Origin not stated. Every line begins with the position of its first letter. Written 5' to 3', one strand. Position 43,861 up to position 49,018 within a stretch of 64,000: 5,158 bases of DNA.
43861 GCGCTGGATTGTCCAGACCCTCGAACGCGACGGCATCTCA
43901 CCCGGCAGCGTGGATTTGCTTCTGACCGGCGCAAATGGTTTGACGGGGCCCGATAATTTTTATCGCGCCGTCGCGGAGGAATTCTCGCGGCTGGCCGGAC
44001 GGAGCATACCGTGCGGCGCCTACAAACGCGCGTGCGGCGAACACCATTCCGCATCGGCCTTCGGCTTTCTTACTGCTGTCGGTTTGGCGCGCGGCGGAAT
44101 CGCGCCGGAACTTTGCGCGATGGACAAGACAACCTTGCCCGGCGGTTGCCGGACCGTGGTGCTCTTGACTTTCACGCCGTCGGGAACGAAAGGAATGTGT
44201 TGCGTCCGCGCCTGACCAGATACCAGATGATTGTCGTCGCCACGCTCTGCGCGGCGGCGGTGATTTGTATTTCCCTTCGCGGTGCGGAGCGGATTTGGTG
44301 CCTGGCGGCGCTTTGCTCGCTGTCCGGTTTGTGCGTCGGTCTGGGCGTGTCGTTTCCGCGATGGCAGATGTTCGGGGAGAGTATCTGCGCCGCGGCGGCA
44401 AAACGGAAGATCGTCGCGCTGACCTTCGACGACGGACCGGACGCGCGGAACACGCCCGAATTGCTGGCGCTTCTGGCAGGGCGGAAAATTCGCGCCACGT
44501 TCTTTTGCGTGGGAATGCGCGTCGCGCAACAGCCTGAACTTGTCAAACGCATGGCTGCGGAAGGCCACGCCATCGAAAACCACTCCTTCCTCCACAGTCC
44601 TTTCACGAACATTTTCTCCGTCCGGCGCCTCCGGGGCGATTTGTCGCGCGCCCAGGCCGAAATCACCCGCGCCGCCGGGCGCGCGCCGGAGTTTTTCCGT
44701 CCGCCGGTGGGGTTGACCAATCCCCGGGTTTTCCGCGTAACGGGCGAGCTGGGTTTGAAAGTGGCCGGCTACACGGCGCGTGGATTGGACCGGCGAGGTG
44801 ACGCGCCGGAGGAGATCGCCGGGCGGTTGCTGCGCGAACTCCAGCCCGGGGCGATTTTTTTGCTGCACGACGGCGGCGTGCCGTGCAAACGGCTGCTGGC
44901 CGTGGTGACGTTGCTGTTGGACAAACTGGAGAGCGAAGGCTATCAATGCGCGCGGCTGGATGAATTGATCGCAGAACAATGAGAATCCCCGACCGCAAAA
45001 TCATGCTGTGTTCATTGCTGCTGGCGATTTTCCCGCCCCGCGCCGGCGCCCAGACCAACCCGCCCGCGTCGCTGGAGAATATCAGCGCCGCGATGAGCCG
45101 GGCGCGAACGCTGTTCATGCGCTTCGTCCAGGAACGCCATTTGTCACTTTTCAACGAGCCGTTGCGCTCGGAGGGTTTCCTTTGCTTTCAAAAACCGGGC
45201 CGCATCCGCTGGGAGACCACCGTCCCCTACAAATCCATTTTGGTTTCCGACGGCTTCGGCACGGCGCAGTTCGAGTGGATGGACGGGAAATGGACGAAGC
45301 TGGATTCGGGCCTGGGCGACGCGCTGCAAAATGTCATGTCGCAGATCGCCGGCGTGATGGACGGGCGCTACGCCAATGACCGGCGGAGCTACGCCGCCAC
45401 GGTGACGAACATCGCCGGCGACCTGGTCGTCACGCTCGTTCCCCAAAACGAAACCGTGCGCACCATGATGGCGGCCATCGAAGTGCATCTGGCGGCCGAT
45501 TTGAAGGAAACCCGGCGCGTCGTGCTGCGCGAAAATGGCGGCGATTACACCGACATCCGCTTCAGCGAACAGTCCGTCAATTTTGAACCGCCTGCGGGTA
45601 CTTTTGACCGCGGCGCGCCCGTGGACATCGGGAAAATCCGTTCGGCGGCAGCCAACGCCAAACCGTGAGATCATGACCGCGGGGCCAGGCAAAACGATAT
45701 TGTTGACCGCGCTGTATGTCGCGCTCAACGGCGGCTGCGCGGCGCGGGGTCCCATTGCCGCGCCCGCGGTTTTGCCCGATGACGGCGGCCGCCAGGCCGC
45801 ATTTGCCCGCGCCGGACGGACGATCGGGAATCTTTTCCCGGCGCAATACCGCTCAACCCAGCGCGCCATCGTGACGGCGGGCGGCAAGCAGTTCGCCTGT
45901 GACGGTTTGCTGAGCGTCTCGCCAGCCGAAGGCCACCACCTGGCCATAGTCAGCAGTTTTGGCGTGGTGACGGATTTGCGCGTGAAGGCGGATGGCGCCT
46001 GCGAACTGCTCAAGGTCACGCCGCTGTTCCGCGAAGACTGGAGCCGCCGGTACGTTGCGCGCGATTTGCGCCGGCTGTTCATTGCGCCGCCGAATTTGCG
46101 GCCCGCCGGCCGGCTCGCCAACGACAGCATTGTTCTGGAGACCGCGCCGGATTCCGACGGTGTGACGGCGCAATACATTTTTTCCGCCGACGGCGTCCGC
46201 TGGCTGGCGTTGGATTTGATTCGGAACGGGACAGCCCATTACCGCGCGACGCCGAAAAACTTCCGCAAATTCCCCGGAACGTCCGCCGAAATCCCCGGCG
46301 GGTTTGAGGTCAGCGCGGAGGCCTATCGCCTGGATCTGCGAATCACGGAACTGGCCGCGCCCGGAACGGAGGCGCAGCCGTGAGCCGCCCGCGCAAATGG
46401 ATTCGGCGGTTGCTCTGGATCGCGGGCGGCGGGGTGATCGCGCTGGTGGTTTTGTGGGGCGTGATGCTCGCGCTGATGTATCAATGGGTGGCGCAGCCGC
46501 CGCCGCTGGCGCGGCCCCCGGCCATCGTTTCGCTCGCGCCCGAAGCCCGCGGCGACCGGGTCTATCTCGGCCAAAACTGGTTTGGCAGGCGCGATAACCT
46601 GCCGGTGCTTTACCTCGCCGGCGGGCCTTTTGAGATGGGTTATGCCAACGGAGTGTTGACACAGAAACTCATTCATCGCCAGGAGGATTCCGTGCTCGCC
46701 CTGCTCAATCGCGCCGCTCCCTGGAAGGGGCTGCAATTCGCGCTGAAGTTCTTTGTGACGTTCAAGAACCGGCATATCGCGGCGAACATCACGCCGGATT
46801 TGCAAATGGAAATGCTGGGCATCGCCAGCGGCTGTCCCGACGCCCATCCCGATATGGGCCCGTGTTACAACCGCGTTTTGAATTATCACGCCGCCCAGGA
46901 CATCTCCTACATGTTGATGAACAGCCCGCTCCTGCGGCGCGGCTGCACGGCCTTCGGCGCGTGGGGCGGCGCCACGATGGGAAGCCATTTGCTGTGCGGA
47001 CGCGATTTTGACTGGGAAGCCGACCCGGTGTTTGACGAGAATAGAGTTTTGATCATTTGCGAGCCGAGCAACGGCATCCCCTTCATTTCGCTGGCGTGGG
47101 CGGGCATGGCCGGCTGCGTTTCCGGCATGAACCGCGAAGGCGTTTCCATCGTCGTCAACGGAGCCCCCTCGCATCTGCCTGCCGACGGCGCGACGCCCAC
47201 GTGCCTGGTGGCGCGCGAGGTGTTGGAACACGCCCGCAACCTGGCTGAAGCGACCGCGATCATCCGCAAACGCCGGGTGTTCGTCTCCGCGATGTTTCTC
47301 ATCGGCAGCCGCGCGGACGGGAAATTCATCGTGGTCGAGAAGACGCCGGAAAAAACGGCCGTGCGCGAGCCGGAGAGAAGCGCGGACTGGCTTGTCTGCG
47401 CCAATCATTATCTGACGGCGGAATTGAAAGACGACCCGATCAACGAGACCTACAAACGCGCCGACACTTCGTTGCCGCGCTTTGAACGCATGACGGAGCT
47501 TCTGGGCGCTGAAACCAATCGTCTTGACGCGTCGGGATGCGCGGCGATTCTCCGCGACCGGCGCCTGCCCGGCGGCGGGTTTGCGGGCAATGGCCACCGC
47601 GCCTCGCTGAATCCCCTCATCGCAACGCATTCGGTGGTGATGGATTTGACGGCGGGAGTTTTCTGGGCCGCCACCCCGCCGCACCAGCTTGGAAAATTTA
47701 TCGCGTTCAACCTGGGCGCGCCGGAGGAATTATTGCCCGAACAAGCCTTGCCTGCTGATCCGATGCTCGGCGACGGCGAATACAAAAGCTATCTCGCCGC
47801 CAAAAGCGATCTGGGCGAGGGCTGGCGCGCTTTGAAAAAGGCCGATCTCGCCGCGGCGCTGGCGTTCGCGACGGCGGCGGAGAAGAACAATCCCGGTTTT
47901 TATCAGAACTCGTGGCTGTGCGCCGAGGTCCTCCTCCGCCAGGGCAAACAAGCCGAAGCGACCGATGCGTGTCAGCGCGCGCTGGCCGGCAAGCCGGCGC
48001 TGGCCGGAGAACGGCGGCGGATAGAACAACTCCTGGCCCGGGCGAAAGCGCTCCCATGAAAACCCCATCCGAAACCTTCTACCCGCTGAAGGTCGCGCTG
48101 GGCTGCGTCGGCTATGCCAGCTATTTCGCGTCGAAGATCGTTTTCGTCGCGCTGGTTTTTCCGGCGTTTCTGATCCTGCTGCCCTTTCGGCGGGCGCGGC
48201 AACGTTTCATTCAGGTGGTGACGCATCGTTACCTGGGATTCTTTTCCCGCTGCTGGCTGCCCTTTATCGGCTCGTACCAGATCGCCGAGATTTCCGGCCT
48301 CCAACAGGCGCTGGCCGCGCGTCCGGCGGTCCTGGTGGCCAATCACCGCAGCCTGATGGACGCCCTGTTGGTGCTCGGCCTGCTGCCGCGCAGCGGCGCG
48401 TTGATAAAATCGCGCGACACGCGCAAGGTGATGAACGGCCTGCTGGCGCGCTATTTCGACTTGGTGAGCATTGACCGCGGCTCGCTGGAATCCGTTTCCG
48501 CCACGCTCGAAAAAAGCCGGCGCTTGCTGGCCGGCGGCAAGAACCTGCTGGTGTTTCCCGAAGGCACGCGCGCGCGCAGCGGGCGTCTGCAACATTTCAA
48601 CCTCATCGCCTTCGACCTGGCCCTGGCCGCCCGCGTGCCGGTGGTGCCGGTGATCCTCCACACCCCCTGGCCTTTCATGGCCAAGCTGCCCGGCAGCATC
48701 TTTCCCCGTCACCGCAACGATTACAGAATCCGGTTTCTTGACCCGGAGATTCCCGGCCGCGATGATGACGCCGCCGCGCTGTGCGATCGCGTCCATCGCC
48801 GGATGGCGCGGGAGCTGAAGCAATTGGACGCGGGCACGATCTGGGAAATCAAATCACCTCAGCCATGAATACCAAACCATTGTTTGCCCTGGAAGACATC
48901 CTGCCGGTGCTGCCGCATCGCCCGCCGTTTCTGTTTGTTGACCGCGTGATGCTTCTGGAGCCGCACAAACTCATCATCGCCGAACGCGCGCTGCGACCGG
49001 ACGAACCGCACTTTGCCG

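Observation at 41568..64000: Large aryl-polyene/flexirubin-type lipid biosynthetic gene cluster with a halogenase and several atypical additions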

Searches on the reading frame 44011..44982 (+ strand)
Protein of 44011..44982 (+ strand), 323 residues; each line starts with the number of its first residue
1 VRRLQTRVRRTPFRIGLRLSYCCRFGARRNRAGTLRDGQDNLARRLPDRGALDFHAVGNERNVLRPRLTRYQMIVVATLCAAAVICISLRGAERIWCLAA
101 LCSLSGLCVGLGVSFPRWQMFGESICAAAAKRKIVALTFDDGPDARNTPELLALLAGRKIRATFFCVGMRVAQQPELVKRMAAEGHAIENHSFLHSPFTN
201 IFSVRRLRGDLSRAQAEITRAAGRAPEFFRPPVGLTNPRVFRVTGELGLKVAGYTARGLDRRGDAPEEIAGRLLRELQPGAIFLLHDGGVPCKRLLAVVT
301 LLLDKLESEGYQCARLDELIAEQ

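Call 4: search_protein_families(library=pfam, proteins=[window:44011-44982:+], max_evalue=0.01)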
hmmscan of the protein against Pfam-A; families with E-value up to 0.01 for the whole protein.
window:44011-44982:+ (323 aa): 1 family
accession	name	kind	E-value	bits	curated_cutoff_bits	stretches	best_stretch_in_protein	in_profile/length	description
PF01522.26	Polysacc_deac_1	-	1e-31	109.9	23.1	1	130-251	4-123/124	Polysaccharide deacetylase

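Call 7: search_protein_families(library=ncbifam, proteins=[window:44011-44982:+], max_evalue=0.001)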
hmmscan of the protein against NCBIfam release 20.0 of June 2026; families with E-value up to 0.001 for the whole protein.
window:44011-44982:+ (323 aa): 8 families
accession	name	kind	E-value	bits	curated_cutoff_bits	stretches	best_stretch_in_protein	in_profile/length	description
TIGR02764.1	spore_ybaN_pdaB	equivalog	6.5e-37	127.2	237.4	1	130-320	3-191/191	polysaccharide deacetylase family sporulation protein PdaB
TIGR04243.1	nodulat_NodB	equivalog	3.2e-32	111.6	240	1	134-292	3-161/197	chitooligosaccharide deacetylase NodB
TIGR02884.1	spore_pdaA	equivalog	1.8e-30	106.3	298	1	129-319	33-223/224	delta-lactam-biosynthetic de-N-acetylase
NF045821.1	PgAcgDacpgdA1_Bac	equivalog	3.3e-27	95.1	400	1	133-301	88-253/282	peptidoglycan-N-acetylglucosamine deacetylase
NF045820.1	PgAcgDacpgdA_Strep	equivalog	2.7e-25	89.1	800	1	130-321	265-449/463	peptidoglycan-N-acetylglucosamine deacetylase PgdA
TIGR02873.1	spore_ylxY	hypoth_equivalog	9.6e-21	74.2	391.5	1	129-320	81-267/268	probable sporulation protein, polysaccharide deacetylase family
NF045822.1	PgAcgDacpgdA2_Bac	equivalog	1e-18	67.6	400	1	131-313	68-255/274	peptidoglycan-N-acetylglucosamine deacetylase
TIGR03006.1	pepcterm_polyde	equivalog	8.9e-11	41.4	276.2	1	146-230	34-117/272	XrtA system polysaccharide deacetylase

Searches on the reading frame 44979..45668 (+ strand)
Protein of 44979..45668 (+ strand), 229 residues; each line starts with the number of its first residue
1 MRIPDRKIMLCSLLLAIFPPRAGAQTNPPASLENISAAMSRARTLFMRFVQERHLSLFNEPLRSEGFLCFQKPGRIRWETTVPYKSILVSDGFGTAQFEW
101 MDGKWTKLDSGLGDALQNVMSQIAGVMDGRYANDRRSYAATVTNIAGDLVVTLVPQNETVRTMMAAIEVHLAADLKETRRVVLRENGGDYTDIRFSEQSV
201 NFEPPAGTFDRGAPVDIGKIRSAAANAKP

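Call 4: search_protein_families(library=pfam, proteins=[window:44979-45668:+], max_evalue=0.01)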
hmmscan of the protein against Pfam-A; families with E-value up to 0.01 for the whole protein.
window:44979-45668:+ (229 aa): 1 family
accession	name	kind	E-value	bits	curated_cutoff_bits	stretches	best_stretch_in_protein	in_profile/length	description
PF03548.22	LolA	-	6.7e-14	52.4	23.6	1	42-210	3-163/165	Outer membrane lipoprotein carrier protein LolA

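Call 7: search_protein_families(library=ncbifam, proteins=[window:44979-45668:+], max_evalue=0.001)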
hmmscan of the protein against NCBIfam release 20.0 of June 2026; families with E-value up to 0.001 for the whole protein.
window:44979-45668:+ (229 aa): 3 families
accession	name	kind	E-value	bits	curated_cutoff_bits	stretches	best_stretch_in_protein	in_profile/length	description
NF053544.1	LolA2_flexi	equivalog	3.2e-24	85.5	125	1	25-209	21-206/208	flexirubin biosynthesis/transport protein LolA2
TIGR00547.2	lolA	equivalog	9.9e-12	44.7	112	1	8-210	3-190/202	outer membrane lipoprotein periplasmic chaperone LolA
NF000661.0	PRK00031.1-3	equivalog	6.3e-05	22.5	255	1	30-94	40-106/225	outer membrane lipoprotein chaperone LolA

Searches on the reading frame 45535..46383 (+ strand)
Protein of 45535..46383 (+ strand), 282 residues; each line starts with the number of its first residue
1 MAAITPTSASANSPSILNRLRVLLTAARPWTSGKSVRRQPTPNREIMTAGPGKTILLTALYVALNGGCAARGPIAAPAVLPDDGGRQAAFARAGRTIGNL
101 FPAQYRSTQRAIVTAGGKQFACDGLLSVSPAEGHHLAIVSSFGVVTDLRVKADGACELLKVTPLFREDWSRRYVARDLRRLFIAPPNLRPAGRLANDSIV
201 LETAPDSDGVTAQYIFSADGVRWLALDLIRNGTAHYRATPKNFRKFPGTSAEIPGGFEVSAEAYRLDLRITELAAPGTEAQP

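Call 4: search_protein_families(library=pfam, proteins=[window:45535-46383:+], max_evalue=0.01)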
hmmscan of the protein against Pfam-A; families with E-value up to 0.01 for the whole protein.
window:45535-46383:+ (282 aa): 0 families

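Call 6: search_protein_families(library=pfam, proteins=[window:45535-46383:+], max_evalue=0.01)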
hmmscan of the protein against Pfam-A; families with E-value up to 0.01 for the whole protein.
window:45535-46383:+ (282 aa): 0 families

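Call 7: search_protein_families(library=ncbifam, proteins=[window:45535-46383:+], max_evalue=0.001)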
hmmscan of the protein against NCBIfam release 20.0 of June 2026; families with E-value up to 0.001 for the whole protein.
window:45535-46383:+ (282 aa): 0 families

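Call 28: search_protein_families(library=ncbifam, proteins=[window:45535-46383:+], max_evalue=0.001)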
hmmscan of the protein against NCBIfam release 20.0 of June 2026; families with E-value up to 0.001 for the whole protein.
window:45535-46383:+ (282 aa): 0 families

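Call 49: search_protein_families(library=pfam, proteins=[window:45535-46383:+], max_evalue=1)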
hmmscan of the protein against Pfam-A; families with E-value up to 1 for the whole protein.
window:45535-46383:+ (282 aa): 0 families

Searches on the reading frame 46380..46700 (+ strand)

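Call 51: search_protein_families(library=ncbifam, proteins=[window:46380-46700:+], max_evalue=1)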
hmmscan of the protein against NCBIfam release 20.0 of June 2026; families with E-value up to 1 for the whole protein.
window:46380-46700:+ (107 aa): 2 families
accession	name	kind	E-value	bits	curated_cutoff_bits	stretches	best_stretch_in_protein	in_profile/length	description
NF038083.1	CU044_5270_fam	subfamily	0.031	14.1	100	1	2-53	23-69/284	CU044_5270 family protein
NF045849.1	ICE_MMCAP2_0565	equivalog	0.086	12.5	40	1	5-32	50-76/80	Mbov_0395 family pilin-like conjugal transfer protein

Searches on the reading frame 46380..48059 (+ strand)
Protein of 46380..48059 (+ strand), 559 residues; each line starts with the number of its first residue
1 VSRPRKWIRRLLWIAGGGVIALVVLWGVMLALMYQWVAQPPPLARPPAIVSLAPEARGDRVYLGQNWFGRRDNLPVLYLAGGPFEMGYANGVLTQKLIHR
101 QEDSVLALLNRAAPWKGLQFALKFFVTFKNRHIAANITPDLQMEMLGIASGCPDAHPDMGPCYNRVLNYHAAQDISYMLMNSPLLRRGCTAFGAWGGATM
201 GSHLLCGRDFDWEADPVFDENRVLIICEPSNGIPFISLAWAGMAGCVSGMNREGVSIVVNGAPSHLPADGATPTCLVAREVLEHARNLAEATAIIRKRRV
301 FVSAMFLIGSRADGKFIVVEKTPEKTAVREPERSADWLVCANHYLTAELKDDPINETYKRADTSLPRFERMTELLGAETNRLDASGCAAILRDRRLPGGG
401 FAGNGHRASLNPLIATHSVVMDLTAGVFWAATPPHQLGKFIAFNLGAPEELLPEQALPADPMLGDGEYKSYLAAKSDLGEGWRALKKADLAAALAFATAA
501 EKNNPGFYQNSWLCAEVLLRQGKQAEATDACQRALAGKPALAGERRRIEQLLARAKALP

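Call 4: search_protein_families(library=pfam, proteins=[window:46380-48059:+], max_evalue=0.01)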
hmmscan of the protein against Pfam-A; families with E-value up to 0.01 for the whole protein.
window:46380-48059:+ (559 aa): 2 families
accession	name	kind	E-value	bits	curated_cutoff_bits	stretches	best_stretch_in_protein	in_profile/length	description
PF03417.21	AAT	-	2.2e-18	67.2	23.2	1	205-394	8-184/225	Acyl-coenzyme A:6-aminopenicillanic acid acyl-transferase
PF13432.12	TPR_16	-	0.0041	18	32.7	1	479-540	2-63/65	Tetratricopeptide repeat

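Call 7: search_protein_families(library=ncbifam, proteins=[window:46380-48059:+], max_evalue=0.001)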
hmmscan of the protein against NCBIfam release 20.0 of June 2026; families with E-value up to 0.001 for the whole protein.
window:46380-48059:+ (559 aa): 1 family
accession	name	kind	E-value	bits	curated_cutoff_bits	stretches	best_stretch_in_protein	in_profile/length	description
NF040521.1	C45_proenzyme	subfamily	8.6e-54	183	85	1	81-426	2-311/313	C45 family autoproteolytic acyltransferase/hydrolase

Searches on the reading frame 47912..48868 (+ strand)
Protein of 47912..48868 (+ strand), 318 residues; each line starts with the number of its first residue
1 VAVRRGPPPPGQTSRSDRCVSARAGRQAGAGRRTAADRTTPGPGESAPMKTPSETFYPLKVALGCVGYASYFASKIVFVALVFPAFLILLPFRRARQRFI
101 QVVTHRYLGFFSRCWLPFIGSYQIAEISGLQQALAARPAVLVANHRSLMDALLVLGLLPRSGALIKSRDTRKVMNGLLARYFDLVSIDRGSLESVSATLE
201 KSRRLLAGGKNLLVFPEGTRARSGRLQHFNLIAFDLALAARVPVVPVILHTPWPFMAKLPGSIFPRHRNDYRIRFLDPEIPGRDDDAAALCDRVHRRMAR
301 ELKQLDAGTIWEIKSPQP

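Call 4: search_protein_families(library=pfam, proteins=[window:47912-48868:+], max_evalue=0.01)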
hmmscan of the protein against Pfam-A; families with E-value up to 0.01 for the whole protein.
window:47912-48868:+ (318 aa): 1 family
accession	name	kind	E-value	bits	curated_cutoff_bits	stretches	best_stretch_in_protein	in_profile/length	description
PF01553.26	Acyltransferase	-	2.4e-20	73.2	23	1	127-249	4-131/132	Acyltransferase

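Call 7: search_protein_families(library=ncbifam, proteins=[window:47912-48868:+], max_evalue=0.001)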
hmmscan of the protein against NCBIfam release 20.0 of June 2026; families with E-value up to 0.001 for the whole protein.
window:47912-48868:+ (318 aa): 6 families
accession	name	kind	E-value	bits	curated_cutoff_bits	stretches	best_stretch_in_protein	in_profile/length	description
TIGR00530.1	AGP_acyltrn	subfamily_domain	3.8e-17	62.3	102.95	1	135-249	14-129/130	1-acylglycerol-3-phosphate O-acyltransferase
NF006386.0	PRK08633.1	equivalog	4.5e-11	41.2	1221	1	121-271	426-566/1147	acyl-[ACP]--phospholipid O-acyltransferase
NF052553.1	LyOrLpactfOlsABRUA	equivalog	2.1e-07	30.4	300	1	83-231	15-158/263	lyso-ornithine lipid O-acyltransferase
NF052552.1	LyOrLpactfOlsARHOCB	equivalog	1.8e-05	23.8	300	1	76-234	27-181/271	lyso-ornithine lipid O-acyltransferase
NF005959.0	PRK08043.1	equivalog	3.2e-05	22.4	886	1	126-250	17-138/719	bifunctional acyl-ACP--phospholipid O-acyltransferase/long-chain-fatty-acid--ACP ligase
NF011593.0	PRK15018.1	equivalog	5e-05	23.1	501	1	211-250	141-180/245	1-acylglycerol-3-phosphate O-acyltransferase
